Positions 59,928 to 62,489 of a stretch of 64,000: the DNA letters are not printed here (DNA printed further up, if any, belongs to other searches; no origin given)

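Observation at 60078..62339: A 753-aa fusion of a TasA-like domain to a long GLUG-repeat beta-helix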

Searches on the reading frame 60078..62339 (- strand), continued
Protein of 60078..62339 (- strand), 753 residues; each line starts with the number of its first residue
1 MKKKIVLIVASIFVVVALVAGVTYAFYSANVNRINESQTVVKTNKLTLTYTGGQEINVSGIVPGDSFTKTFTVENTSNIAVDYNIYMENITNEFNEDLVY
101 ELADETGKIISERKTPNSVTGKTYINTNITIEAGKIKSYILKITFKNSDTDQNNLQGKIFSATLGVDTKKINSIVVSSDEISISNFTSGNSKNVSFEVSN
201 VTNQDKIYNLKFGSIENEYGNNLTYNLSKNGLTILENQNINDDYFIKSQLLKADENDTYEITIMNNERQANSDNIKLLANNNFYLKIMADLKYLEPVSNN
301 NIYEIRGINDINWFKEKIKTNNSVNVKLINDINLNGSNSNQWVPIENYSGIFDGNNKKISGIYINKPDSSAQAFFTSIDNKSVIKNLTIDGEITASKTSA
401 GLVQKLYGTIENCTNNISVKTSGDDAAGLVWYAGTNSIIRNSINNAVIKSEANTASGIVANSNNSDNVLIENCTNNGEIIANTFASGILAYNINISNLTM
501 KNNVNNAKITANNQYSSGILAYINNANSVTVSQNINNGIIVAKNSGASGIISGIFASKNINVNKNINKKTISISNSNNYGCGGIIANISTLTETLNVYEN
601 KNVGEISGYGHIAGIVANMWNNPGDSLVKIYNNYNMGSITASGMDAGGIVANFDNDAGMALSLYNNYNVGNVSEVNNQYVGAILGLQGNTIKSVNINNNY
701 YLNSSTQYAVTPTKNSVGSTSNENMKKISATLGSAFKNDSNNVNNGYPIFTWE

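Call 24: find_related_loci(query=window:60078-62339:-, collection=genome_contigs, flank=10000)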
Query window:60078-62339:- (753 aa) in genome_contigs; peptide patterns used: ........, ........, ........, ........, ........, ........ (x = any residue, [..] = any of these).
58 stretches matched a pattern; 14 encode a relative of the query (tblastn E <= 1e-3); 14 distinct loci.
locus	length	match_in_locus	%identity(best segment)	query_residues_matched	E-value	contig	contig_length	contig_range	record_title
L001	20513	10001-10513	57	2-172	8e-54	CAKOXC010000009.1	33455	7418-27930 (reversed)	MAG: uncultured Bacilli bacterium isolate REFINED_METABAT215_TOP10_CONTIGS_1500_ASSEMBLY_K77_MERGED__Hadza_MoBio_hadza-E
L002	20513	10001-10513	57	2-263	2e-53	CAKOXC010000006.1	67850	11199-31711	MAG: uncultured Bacilli bacterium isolate REFINED_METABAT215_TOP10_CONTIGS_1500_ASSEMBLY_K77_MERGED__Hadza_MoBio_hadza-E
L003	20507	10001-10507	57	3-171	2e-52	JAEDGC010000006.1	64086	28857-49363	MAG: Bacilli bacterium isolate MAG100 NODE_136_length_64086_cov_10.678890, whole genome shotgun sequence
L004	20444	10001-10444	47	23-170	6e-38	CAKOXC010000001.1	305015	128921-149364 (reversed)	MAG: uncultured Bacilli bacterium isolate REFINED_METABAT215_TOP10_CONTIGS_1500_ASSEMBLY_K77_MERGED__Hadza_MoBio_hadza-E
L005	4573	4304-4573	60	2-92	6e-26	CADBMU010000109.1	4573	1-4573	MAG: uncultured Erysipelotrichaceae bacterium isolate RUG14121 genome assembly, contig: RUG14121_asm_109, whole genome s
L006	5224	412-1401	31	323-608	2e-21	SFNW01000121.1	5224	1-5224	MAG: Clostridiales bacterium isolate W2P9.058 Contig8037, whole genome shotgun sequence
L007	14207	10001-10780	27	288-546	4e-12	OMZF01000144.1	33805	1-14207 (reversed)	uncultured Clostridiales bacterium isolate RUG098 genome assembly, contig: k87_39778252, whole genome shotgun sequence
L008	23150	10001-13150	27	291-589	1e-10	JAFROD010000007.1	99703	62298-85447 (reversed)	MAG: Oscillospiraceae bacterium isolate RGIG2647 Goat_Omasum-2__c400, whole genome shotgun sequence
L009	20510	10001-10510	32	386-528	4e-10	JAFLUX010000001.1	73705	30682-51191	MAG: Bacteroidales bacterium isolate HAN090 Seq1, whole genome shotgun sequence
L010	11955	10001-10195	39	344-414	2e-8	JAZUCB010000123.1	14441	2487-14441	MAG: Clostridia bacterium isolate T1900045314_YK20190003.MAGScoT_cleanbin_000080 SGB_6278_k141_171758, whole genome shot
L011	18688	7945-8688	28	391-620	6e-10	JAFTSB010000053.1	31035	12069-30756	MAG: Clostridia bacterium isolate RGIG4098 Roe_deer_Cecum.Co__c1985843, whole genome shotgun sequence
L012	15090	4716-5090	30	348-490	2e-5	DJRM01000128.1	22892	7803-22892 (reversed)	MAG TPA_asm: Bacteroidales bacterium UBA6360 UBA6360_contig_2517, whole genome shotgun sequence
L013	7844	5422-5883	28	321-490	3e-4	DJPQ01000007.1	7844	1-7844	MAG TPA_asm: Bacteroidales bacterium UBA6408 UBA6408_contig_7371, whole genome shotgun sequence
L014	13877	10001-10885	26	320-553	3e-5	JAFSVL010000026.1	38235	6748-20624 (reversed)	MAG: Bacteroidales bacterium isolate RGIG3510 Goat_Rumen.Co__c557181, whole genome shotgun sequence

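Call 46: fold_search(model_id=the predicted structure, library=pdb)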
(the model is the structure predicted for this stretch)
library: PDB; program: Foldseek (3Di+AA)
matches with E <= 10: 1678; with E <= 0.001: 2
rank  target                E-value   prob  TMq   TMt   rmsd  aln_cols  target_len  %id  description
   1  9wcb_F                7.6e-04  1.00  0.11  0.37  18.0       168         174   15  Open state of A8 gpJ 713 central tail fiber with OmpC G17 from E. coli EDL933 (released 2026-01-28)
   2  8xcj_F                9.2e-04  1.00  0.12  0.19  16.8       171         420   13  Open State of central tail fiber of bacteriophage lambda upon binding to LamB (gpJ713-LamB complex) (released 2024-05-01)
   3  8xck_F                1.2e-03  1.00  0.12  0.25  20.2       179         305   11  Closed state of central tail fiber of bacteriophage lambda (released 2024-05-01)
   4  1wce_K                1.3e-03  1.00  0.12  0.19   5.6       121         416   16  Crystal structure of the T13 IBDV viral particle reveals a missing link in icosahedral viruses evolution (released 2005-04-06)
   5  1wce_I                1.3e-03  1.00  0.12  0.19   5.6       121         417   16  Crystal structure of the T13 IBDV viral particle reveals a missing link in icosahedral viruses evolution (released 2005-04-06)
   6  1wce_H                1.3e-03  1.00  0.12  0.19   5.6       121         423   16  Crystal structure of the T13 IBDV viral particle reveals a missing link in icosahedral viruses evolution (released 2005-04-06)
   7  1wce_J                1.3e-03  1.00  0.12  0.19   5.6       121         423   16  Crystal structure of the T13 IBDV viral particle reveals a missing link in icosahedral viruses evolution (released 2005-04-06)
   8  1wce_M                1.3e-03  1.00  0.12  0.19   5.6       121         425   16  Crystal structure of the T13 IBDV viral particle reveals a missing link in icosahedral viruses evolution (released 2005-04-06)
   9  1wce_G                1.3e-03  1.00  0.12  0.19   5.6       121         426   16  Crystal structure of the T13 IBDV viral particle reveals a missing link in icosahedral viruses evolution (released 2005-04-06)
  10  1wce_E                1.3e-03  1.00  0.12  0.19   5.6       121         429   16  Crystal structure of the T13 IBDV viral particle reveals a missing link in icosahedral viruses evolution (released 2005-04-06)
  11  1wce_B                1.4e-03  1.00  0.12  0.19   5.6       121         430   16  Crystal structure of the T13 IBDV viral particle reveals a missing link in icosahedral viruses evolution (released 2005-04-06)
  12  1wce_D                1.4e-03  1.00  0.12  0.19   5.6       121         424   16  Crystal structure of the T13 IBDV viral particle reveals a missing link in icosahedral viruses evolution (released 2005-04-06)
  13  1wce_F                1.4e-03  1.00  0.12  0.19   5.6       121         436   16  Crystal structure of the T13 IBDV viral particle reveals a missing link in icosahedral viruses evolution (released 2005-04-06)
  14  1wce_A                1.5e-03  1.00  0.12  0.19   5.6       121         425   16  Crystal structure of the T13 IBDV viral particle reveals a missing link in icosahedral viruses evolution (released 2005-04-06)
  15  7vrp_F                1.8e-03  1.00  0.11  0.18   6.2       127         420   15  Structure of infectious bursal disease virus Gx strain (released 2022-03-30)
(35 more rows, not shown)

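Call 65: find_encoding_contigs(protein=P0001, flank=10000, max_places=3)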
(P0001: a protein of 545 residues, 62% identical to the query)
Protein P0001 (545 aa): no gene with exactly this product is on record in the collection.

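Call 66: find_encoding_contigs(protein=P0005, flank=10000, max_places=3)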
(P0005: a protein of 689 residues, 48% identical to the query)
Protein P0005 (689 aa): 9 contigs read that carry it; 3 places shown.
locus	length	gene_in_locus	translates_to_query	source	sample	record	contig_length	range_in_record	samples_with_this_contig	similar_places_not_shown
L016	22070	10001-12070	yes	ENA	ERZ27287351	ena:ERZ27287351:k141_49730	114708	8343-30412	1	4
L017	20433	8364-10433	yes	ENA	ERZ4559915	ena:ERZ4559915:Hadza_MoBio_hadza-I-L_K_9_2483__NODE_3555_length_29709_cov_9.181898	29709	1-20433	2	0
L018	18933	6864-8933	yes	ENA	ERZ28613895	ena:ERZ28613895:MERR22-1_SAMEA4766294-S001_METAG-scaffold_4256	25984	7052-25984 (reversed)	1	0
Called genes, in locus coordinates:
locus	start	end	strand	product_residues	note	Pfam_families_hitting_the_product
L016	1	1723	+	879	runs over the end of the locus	PF01326:PPDK_N, PF00391:PEP-utilizers, PF02896:PEP-utilizers_C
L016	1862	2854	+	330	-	PF07751:Abi_2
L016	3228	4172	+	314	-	-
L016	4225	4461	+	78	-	-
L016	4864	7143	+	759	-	PF00005:ABC_tran, PF02463:SMC_N (weak), PF13304:AAA_21 (faint), PF02687:FtsX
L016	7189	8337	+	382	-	PF01694:Rhomboid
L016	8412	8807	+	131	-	-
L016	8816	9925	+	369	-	-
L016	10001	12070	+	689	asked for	PF12389:Peptidase_M73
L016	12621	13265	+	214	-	PF04239:DUF421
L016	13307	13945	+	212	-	-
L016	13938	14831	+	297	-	-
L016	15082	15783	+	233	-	-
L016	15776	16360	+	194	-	PF07963:N_methyl (weak)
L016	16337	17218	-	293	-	-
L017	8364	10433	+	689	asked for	PF12389:Peptidase_M73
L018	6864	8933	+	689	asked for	PF12389:Peptidase_M73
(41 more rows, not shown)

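Call 67: find_encoding_contigs(protein=P0031, flank=10000, max_places=3)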
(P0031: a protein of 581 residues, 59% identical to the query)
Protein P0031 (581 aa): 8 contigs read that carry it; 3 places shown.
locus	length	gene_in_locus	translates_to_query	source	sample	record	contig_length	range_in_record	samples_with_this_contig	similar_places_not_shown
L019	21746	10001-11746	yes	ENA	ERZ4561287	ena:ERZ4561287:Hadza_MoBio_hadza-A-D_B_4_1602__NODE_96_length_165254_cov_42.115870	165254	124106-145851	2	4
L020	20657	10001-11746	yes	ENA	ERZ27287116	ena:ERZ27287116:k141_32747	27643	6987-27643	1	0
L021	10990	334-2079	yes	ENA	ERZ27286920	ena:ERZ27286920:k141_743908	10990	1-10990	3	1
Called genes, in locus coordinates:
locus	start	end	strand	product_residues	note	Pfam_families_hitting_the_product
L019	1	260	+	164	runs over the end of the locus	PF20251:Big_14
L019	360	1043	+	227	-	PF18917:LiaI-LiaF-like_TM1 (faint), PF22570:LiaF-TM, PF09922:LiaF-like_C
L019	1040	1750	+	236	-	PF13349:DUF4097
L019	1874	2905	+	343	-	PF00535:Glycos_transf_2, PF13641:Glyco_tranf_2_3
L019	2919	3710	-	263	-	PF02535:Zip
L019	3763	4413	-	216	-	PF00027:cNMP_binding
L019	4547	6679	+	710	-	PF03477:ATP-cone, PF13597:NRDD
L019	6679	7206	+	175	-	PF13353:Fer4_12, PF04055:Radical_SAM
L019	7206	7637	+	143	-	PF00692:dUTPase, PF22769:DCD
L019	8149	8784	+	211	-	-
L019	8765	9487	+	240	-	PF05116:S6PP, PF08282:Hydrolase_3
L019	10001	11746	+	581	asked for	PF12389:Peptidase_M73 (weak)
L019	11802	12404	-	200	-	PF00163:Ribosomal_S4, PF01479:S4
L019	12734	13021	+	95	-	-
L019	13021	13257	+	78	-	-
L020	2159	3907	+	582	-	PF12389:Peptidase_M73 (weak)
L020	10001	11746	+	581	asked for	PF12389:Peptidase_M73 (weak)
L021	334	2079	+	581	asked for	PF12389:Peptidase_M73 (weak)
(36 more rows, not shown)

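Call 81: find_related_loci(query=window:60078-62339:-, collection=metagenome_contigs, flank=6000)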
Query window:60078-62339:- (753 aa) in metagenome_contigs; peptide patterns used: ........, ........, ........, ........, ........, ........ (x = any residue, [..] = any of these).
77 stretches matched a pattern; 9 encode a relative of the query (tblastn E <= 1e-3); 9 distinct loci.
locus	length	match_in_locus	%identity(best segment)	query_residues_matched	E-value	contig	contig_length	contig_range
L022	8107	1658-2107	61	23-172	3e-51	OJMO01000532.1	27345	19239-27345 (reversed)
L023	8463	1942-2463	54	1-174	5e-51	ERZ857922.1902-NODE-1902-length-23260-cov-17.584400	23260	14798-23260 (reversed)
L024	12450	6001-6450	47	21-170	3e-39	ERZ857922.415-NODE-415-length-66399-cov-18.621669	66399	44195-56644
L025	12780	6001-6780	27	288-546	2e-12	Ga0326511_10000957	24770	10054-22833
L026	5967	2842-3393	25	291-464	1e-10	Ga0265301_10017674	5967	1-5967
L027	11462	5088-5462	30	348-490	9e-6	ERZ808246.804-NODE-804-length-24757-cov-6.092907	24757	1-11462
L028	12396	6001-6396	29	314-479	2e-5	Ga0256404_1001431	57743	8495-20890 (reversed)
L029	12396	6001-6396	28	314-479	8e-5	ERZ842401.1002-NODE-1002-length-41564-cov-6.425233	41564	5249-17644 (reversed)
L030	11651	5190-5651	28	321-490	1e-4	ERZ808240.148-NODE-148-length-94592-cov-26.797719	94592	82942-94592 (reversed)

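Call 92: search_protein_families(library=pfam, alignment_id=A5, max_evalue=0.0001)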
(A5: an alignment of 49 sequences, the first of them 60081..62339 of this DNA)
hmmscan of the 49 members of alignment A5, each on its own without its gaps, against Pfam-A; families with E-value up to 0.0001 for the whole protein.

A. member 1, window:60081-62339:- (753 aa): 1 family
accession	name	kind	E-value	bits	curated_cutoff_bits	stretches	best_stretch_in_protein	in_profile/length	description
PF12389.13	Peptidase_M73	-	7.7e-08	32.8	22.5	1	1-82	2-79/196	Camelysin metallo-endopeptidase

B. families by the number of members that match (of 49 scanned): 9 families
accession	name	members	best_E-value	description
PF12389.13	Peptidase_M73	32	5.2e-12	Camelysin metallo-endopeptidase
PF09479.16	Flg_new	5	2.2e-252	Listeria-Bacteroides repeat domain (List_Bact_rpt)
PF18998.6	Flg_new_2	3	3.6e-28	Divergent InlB B-repeat domain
PF03382.20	DUF285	2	5.4e-34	Mycoplasma protein of unknown function, DUF285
PF19789.6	DUF6273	2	9.5e-19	Domain of unknown function (DUF6273)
PF13472.12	Lipase_GDSL_2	2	2.3e-17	GDSL-like Lipase/Acylhydrolase family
PF00657.28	Lipase_GDSL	2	1.6e-09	GDSL-like Lipase/Acylhydrolase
PF12810.13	ALK_LTK_GRD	1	1.6e-31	ALK/LTK, Glycine-rich domain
PF13855.12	LRR_8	1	3e-05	Leucine rich repeat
